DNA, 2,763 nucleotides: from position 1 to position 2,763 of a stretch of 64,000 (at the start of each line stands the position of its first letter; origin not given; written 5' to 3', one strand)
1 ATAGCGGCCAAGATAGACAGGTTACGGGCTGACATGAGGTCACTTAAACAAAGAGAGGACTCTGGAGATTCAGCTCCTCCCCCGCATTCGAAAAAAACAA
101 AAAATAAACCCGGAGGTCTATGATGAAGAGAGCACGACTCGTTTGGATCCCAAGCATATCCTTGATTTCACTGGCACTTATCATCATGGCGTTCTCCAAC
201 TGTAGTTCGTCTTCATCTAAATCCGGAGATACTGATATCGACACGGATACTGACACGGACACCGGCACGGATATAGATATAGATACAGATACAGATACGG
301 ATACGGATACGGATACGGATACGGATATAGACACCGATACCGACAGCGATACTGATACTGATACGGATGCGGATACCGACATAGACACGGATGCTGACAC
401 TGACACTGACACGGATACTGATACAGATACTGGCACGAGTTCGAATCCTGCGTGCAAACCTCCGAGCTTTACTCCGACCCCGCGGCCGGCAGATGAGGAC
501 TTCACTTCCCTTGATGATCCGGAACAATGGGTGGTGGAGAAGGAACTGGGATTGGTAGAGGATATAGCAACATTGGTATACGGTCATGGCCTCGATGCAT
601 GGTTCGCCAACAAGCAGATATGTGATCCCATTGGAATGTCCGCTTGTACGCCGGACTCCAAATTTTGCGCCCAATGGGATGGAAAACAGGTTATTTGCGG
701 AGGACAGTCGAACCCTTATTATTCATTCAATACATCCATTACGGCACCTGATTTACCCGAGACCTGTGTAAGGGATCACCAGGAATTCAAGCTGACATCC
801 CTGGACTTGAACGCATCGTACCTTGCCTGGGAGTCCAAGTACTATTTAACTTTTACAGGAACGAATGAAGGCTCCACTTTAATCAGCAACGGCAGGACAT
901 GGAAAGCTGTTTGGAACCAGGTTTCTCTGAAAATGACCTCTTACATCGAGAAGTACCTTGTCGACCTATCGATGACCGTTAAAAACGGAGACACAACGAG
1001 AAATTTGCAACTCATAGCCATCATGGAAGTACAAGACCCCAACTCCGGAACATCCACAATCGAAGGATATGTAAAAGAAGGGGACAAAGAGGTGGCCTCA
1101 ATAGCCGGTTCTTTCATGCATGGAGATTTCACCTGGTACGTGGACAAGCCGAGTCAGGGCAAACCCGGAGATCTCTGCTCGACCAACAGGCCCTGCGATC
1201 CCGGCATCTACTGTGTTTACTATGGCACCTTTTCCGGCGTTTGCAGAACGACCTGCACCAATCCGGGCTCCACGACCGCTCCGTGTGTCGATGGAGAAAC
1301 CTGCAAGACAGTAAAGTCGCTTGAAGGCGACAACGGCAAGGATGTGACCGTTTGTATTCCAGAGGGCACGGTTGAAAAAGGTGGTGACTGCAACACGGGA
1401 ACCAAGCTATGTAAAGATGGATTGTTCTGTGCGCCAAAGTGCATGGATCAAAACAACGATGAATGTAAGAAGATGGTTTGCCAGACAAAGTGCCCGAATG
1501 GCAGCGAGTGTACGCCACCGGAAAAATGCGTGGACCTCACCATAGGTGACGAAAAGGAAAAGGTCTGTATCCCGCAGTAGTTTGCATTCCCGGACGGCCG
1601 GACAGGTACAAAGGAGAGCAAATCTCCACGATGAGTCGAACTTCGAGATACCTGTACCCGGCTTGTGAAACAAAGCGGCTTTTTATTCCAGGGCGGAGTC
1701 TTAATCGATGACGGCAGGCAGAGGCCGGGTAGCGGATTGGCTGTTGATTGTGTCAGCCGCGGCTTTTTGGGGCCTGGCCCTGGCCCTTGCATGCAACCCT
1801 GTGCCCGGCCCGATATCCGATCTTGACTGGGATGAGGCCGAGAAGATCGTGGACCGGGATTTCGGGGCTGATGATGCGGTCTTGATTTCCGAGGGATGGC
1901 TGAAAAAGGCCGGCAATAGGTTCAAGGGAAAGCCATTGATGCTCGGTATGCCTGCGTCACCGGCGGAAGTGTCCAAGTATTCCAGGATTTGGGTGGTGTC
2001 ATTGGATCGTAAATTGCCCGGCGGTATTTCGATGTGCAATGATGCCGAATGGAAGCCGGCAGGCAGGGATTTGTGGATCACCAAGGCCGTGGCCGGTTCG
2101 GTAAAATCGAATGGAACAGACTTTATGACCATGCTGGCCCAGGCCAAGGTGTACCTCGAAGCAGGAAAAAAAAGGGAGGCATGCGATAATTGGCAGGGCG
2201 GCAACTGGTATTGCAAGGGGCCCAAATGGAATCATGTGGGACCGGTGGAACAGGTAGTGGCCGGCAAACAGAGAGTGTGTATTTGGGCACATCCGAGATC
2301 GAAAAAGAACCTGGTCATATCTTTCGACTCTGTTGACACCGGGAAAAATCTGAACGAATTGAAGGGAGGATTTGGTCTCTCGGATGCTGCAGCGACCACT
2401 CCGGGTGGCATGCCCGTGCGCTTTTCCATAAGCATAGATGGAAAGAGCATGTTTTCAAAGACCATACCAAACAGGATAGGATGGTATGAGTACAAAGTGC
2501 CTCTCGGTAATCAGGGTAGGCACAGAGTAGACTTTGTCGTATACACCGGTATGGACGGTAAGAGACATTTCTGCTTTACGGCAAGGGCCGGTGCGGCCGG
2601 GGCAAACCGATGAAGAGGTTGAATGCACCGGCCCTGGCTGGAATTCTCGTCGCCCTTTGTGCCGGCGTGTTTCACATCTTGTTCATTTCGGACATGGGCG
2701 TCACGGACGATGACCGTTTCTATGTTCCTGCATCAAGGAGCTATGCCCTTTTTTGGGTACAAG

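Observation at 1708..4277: PMT/ArnT-like GT-C glycosyltransferase operon immediately downstream of a TD-repeat protein gene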

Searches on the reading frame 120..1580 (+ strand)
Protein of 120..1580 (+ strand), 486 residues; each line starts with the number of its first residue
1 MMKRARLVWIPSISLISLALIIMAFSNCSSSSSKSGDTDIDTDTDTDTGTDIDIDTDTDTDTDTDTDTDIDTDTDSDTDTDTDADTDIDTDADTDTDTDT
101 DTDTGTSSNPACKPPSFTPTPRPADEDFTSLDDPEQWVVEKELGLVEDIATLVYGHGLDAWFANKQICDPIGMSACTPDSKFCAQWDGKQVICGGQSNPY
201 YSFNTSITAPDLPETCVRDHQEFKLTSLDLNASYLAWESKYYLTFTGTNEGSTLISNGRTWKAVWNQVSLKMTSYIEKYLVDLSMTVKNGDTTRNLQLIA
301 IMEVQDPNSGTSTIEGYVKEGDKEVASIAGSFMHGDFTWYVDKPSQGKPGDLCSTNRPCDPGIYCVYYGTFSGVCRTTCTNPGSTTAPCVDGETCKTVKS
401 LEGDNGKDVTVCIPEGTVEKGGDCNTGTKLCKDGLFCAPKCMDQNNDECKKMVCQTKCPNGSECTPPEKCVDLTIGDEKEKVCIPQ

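Call 3: search_protein_families(library=pfam, proteins=[window:120-1580:+], max_evalue=1)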
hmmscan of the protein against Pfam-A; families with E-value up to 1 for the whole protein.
window:120-1580:+ (486 aa): 1 family
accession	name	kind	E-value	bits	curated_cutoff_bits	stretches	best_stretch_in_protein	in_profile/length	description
PF22251.1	PFF1_TM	-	0.14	12.1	32.3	1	13-107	104-201/300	Vacuolar membrane protease, transmembrane domain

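Call 4: search_protein_families(library=ncbifam, proteins=[window:120-1580:+], max_evalue=1)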
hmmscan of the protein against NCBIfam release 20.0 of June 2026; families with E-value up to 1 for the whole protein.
window:120-1580:+ (486 aa): 7 families
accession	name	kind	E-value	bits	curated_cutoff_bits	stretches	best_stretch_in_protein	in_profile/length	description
NF000535.3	MSCRAMM_SdrC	exception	5.1e-08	31.4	1700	1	34-104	834-904/963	MSCRAMM family adhesin SdrC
NF012181.0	MSCRAMM_SdrD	exception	7.2e-08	30.3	2500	1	34-104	1208-1278/1379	MSCRAMM family adhesin SdrD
NF033845.1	MSCRAMM_ClfB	exception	3.4e-07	28.6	999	1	30-109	718-797/871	MSCRAMM family adhesin clumping factor ClfB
NF033609.2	MSCRAMM_ClfA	exception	4.6e-07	27.9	1150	1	31-105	657-731/934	MSCRAMM family adhesin clumping factor ClfA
NF052523.2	TafF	equivalog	0.00089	18.5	420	1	33-123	164-261/379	TafF family fimbrial protein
NF045523.1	MXAN_5453_fam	exception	0.24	9.9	500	1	33-109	412-492/544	MXAN_5453 family MXYO-CTERM-anchored protein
NF005561.0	PRK07234.1-1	equivalog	0.38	9.4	718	1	49-95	470-517/569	putative monovalent cation/H+ antiporter subunit D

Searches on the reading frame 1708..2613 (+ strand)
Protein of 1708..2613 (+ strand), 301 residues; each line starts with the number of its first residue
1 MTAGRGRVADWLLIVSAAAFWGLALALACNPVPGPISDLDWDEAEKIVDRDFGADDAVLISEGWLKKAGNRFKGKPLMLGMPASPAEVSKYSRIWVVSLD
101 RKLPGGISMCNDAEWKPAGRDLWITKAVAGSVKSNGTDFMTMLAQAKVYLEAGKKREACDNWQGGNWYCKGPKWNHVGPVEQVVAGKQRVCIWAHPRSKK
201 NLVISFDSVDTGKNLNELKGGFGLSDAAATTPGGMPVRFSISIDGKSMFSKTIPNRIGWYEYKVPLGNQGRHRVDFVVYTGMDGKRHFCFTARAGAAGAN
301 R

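Call 3: search_protein_families(library=pfam, proteins=[window:1708-2613:+], max_evalue=1)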
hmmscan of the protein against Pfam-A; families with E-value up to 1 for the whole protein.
window:1708-2613:+ (301 aa): 1 family
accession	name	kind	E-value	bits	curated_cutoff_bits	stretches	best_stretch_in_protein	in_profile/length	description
PF08305.17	NPCBM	-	0.042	14.3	23.9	1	208-286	51-125/137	NPCBM/NEW2 domain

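Call 4: search_protein_families(library=ncbifam, proteins=[window:1708-2613:+], max_evalue=1)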
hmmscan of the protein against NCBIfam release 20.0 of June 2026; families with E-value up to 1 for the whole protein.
window:1708-2613:+ (301 aa): 0 families

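Call 22: find_homologous_proteins(query=window:1708-2610:+, max_evalue=0.001)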
Query window:1708-2610:+ (301 aa): 11 proteins with E <= 0.001 among 1607 candidates.
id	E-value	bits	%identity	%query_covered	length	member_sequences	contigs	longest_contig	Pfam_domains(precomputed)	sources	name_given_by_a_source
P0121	1.8e-206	702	100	100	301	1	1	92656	-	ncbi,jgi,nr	ncbi:MAG: hypothetical protein GXP49_17545 [Deltaproteobacteria bacterium]|nr:hypothetical protein [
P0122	3.0e-19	87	28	88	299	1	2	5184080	-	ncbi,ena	-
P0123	2.1e-18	85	37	52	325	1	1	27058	-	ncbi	ncbi:MAG: hypothetical protein AB2A00_26120 [Myxococcota bacterium]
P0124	2.6e-12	65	26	84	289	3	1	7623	-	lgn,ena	-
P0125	8.7e-11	60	27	94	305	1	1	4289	-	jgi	jgi:hypothetical protein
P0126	5.6e-10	57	32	49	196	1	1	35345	-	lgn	-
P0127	1.9e-9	55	26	93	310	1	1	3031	-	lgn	-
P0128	1.4e-8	52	26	83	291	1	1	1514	-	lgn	-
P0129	3.9e-8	51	24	94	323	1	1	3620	-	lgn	-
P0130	1.8e-6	45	30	53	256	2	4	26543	-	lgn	-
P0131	5.0e-5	41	26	79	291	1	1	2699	-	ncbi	-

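Call 36: find_homologous_proteins(query=A2, max_evalue=0.001)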
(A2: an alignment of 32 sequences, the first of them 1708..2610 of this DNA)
Query A2 (32 sequences) (301 aa, profile of the alignment): 16 proteins with E <= 0.001 among 7425 candidates.
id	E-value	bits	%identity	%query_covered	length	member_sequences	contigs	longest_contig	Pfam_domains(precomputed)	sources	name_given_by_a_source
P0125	1.1e-84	302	27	94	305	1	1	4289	-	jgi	jgi:hypothetical protein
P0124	7.9e-84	299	26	84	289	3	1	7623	-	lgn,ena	-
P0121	3.8e-83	297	100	100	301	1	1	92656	-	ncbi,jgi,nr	ncbi:MAG: hypothetical protein GXP49_17545 [Deltaproteobacteria bacterium]|nr:hypothetical protein [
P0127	7.8e-83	296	26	93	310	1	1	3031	-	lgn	-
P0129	1.6e-82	295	24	94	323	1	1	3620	-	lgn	-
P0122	1.8e-82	295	28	88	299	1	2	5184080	-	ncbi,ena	-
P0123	2.0e-68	249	37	52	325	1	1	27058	-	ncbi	ncbi:MAG: hypothetical protein AB2A00_26120 [Myxococcota bacterium]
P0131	1.6e-65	239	26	79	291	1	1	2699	-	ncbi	-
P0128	1.9e-58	216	26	83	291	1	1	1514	-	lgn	-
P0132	1.3e-53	200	31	18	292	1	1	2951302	-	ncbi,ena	-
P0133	2.4e-40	157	23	62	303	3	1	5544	-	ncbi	-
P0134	2.6e-39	153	28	85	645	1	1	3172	PF13231.13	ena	-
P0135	6.0e-37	146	25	79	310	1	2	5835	-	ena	-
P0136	5.1e-35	139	23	86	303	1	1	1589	-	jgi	-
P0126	5.2e-31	126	32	49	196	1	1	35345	-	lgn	-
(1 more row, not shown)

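Call 48: search_protein_families(library=pfam, proteins=[P0134], max_evalue=0.01)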
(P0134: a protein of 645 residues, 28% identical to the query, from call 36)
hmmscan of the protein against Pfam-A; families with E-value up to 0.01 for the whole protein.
P0134 (645 aa): 1 family
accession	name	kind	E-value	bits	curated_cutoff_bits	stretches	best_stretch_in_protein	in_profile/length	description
PF13231.12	PMT_2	-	3.2e-14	53.9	26.1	1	53-208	1-154/160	Dolichyl-phosphate-mannose-protein mannosyltransferase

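Call 49: search_protein_families(library=ncbifam, proteins=[P0134], max_evalue=0.01)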
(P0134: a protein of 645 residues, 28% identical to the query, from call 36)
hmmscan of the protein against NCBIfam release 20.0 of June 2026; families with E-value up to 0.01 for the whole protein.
P0134 (645 aa): 0 families

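Call 50: predict_structure(alignment_id=A3)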
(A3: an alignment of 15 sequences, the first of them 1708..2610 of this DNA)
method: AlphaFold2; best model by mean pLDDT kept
length: 301 residues; sequences in the alignment: 15
mean_pLDDT: 82.0   pTM: 0.65
mean pLDDT of the five models: 82.0, 81.6, 80.5, 80.3, 79.9
residues with pLDDT >= 90: 130; 70-90: 104; 50-70: 57; < 50: 10
segments of 3 or more residues with pLDDT < 50: 130-133
pLDDT, mean of each block of 10 residues (from residue 1): 75 95 82 74 84 78 76 62 56 75 56 58 63 67 92 95 89 89 88 93 95 84 95 94 97 96 91 96 89 78 48
secondary structure, 60 per line:
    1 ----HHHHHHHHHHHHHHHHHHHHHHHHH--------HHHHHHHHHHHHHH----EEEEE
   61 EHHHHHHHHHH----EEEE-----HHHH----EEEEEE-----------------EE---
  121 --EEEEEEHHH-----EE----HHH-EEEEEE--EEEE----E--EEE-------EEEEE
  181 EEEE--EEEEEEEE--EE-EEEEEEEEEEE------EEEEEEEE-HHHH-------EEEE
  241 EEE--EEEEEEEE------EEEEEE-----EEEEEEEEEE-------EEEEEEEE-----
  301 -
elements in order: H5-29 H38-51 E56-61 H62-71 E76-79 H85-88 E93-98 E123-128 E147-152 E155-158 E166-168 E176-184 E187-194 E200-210 E217-224 H226-229 E237-243 E246-253 E260-265 E271-280 E288-295

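Call 62: search_protein_representatives(alignment_id=A3)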
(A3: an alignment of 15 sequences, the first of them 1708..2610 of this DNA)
Query: 15 sequences, 288 profile positions. Proteins with E-value up to 0.001 (for the whole library): 1969; up to 1e-10: 1493; up to 1e-30: 456. The best 150 are listed.
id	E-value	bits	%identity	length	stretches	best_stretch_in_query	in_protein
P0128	1.8e-111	388.5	-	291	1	2-287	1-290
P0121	1.9e-86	306.4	-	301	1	2-285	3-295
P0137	1.4e-77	277.3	-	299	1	4-285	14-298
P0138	2.2e-72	260.3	-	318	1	16-285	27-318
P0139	4.2e-72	259.3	-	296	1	3-286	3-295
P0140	7.8e-69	248.6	-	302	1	14-285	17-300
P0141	8.4e-67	241.9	-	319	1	3-285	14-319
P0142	9.9e-67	241.7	-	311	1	5-281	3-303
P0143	6.3e-66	239.1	-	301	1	3-285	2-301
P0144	1.1e-65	238.2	-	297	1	3-286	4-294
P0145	2.0e-65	237.4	-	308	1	4-283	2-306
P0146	6.2e-65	235.8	-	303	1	9-285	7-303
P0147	1.4e-64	234.7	-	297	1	6-287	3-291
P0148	1.1e-63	231.6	-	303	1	2-285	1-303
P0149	9.2e-63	228.7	-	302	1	11-286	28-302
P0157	8.4e-58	212.4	-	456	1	4-284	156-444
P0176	3.6e-54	200.5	-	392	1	12-286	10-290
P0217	2.2e-48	181.5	-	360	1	8-286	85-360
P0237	3.6e-46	174.2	-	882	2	131-283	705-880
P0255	7.0e-45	170.0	-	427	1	5-285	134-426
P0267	2.2e-43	165.1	-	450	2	148-285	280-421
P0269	3.6e-43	164.4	-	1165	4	129-282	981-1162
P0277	7.5e-43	163.3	-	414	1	6-281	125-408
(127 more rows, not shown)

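Call 63: search_protein_families(library=pfam, proteins=[P0157, P0255, P0277, P0237, P0269, P0267, P0176, P0217], max_evalue=0.01)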
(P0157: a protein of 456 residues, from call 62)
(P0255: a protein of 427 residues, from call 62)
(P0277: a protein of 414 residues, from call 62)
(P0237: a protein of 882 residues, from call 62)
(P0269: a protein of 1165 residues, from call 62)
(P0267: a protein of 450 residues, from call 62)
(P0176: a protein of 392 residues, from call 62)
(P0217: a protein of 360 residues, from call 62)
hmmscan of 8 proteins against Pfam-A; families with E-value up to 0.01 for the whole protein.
P0157 (456 aa): 1 family
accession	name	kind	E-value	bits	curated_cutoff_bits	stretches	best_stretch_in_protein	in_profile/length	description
PF04138.20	GtrA_DPMS_TM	-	2.8e-15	57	26.1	1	20-135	2-117/117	GtrA/DPMS, transmembrane domain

P0255 (427 aa): 0 families

P0277 (414 aa): 0 families

P0237 (882 aa): 1 family
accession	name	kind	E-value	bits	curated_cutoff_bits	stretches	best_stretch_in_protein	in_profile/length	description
PF13231.12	PMT_2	-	1.7e-05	25.5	26.1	1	69-200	1-132/160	Dolichyl-phosphate-mannose-protein mannosyltransferase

P0269 (1165 aa): 2 families
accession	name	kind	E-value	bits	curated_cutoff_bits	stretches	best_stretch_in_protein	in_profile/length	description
PF13231.12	PMT_2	-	4.6e-12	46.9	26.1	1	67-219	1-153/160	Dolichyl-phosphate-mannose-protein mannosyltransferase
PF09587.15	PGA_cap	-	0.0041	17.1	27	1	644-716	174-246/255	Bacterial capsule synthesis protein PGA_cap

P0267 (450 aa): 0 families

P0176 (392 aa): 0 families

P0217 (360 aa): 0 families

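Call 76: find_encoding_contigs(protein=P0121, flank=10000, max_places=2)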
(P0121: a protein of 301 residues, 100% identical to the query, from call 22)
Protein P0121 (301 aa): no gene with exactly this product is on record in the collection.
